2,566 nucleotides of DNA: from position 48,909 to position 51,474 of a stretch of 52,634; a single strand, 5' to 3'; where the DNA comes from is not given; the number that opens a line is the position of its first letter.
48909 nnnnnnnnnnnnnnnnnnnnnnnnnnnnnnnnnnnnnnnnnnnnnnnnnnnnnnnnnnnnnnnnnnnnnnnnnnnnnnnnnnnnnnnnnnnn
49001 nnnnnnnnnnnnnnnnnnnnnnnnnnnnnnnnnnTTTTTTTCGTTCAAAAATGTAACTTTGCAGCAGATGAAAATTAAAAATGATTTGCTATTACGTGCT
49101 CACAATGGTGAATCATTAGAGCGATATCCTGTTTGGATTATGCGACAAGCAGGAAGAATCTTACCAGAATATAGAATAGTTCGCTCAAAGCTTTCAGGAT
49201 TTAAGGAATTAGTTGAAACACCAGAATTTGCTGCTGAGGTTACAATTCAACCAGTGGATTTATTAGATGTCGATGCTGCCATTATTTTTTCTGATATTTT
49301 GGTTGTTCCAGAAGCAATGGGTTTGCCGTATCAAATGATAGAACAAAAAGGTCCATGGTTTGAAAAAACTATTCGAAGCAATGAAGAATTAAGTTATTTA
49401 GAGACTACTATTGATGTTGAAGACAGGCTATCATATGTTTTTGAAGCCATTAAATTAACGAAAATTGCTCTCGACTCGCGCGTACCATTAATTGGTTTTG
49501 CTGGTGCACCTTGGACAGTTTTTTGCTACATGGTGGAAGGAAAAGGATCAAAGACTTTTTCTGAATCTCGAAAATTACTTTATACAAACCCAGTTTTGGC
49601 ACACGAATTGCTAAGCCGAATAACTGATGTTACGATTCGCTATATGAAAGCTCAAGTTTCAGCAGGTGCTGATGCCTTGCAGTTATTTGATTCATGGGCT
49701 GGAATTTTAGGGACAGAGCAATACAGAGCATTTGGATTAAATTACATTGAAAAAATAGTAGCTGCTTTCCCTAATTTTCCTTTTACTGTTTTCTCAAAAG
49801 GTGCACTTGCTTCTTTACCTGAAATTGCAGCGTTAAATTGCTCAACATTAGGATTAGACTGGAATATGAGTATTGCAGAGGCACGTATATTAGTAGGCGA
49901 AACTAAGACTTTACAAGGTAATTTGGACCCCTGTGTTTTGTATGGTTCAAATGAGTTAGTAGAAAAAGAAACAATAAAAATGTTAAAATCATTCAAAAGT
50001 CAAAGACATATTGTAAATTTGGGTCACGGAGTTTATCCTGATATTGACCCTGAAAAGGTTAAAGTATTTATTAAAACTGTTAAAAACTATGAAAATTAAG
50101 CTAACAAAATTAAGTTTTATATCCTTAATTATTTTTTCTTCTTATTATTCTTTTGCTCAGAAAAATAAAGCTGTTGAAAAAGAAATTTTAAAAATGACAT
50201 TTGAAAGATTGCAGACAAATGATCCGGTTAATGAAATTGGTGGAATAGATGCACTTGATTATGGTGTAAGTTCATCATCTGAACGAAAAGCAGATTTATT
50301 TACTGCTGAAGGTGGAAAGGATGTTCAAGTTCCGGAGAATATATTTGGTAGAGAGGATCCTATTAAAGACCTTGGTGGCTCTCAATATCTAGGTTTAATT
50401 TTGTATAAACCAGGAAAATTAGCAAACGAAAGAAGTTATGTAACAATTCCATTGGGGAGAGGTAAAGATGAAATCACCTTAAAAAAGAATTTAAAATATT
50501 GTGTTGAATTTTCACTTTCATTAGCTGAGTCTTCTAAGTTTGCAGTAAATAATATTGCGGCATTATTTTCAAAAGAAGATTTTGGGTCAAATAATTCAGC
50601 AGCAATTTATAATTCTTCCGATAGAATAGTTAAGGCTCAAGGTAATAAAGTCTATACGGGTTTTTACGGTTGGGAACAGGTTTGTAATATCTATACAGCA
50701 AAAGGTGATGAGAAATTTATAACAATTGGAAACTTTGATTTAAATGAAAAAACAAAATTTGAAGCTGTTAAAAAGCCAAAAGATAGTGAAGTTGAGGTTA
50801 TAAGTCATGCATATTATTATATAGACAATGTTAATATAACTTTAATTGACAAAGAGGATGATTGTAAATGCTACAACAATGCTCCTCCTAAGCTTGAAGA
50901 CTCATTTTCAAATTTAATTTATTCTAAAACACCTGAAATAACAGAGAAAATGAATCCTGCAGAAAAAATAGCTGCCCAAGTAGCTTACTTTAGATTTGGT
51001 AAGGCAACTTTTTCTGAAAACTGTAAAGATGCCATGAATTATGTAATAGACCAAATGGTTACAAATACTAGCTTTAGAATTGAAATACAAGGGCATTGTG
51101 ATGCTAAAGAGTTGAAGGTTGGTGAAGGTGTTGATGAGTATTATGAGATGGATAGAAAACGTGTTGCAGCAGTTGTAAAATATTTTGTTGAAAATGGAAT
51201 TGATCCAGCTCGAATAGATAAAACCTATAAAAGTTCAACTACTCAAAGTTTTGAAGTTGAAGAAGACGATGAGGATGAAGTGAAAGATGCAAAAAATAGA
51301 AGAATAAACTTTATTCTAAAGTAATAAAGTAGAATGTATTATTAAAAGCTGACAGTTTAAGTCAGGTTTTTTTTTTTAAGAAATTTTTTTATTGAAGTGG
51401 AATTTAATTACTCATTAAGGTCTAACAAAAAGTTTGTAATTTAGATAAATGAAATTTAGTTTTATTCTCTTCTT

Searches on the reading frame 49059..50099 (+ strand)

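Call 116: search_protein_families(library=pfam, proteins=[window:49059-50099:+], max_evalue=0.00001)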
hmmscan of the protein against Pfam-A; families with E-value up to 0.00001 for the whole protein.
window:49059-50099:+ (346 aa): 1 family
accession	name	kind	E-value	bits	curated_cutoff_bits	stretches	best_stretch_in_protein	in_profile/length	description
PF01208.23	URO-D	-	1.2e-124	416.3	23.9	1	7-344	2-346/346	Uroporphyrinogen decarboxylase (URO-D)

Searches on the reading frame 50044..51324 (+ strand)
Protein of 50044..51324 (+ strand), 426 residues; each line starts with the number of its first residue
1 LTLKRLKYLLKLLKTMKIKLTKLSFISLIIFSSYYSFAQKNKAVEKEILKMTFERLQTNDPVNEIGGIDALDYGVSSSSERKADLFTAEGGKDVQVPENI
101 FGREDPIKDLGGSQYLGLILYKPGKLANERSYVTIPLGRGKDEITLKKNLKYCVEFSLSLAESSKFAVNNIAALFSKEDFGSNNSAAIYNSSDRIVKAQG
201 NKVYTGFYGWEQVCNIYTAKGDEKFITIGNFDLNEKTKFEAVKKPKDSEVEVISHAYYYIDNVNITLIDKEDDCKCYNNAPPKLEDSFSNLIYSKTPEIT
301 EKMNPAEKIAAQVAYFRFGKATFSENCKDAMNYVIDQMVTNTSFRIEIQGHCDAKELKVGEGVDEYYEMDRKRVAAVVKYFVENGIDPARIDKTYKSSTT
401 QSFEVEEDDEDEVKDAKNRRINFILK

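Call 42: search_protein_families(library=pfam, proteins=[window:50044-51324:+], max_evalue=0.00001)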
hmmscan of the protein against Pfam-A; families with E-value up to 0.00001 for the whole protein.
window:50044-51324:+ (426 aa): 1 family
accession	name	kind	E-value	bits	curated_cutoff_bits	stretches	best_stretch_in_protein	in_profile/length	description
PF00691.25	OmpA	-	1e-06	29.4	27.2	1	315-404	1-86/98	OmpA family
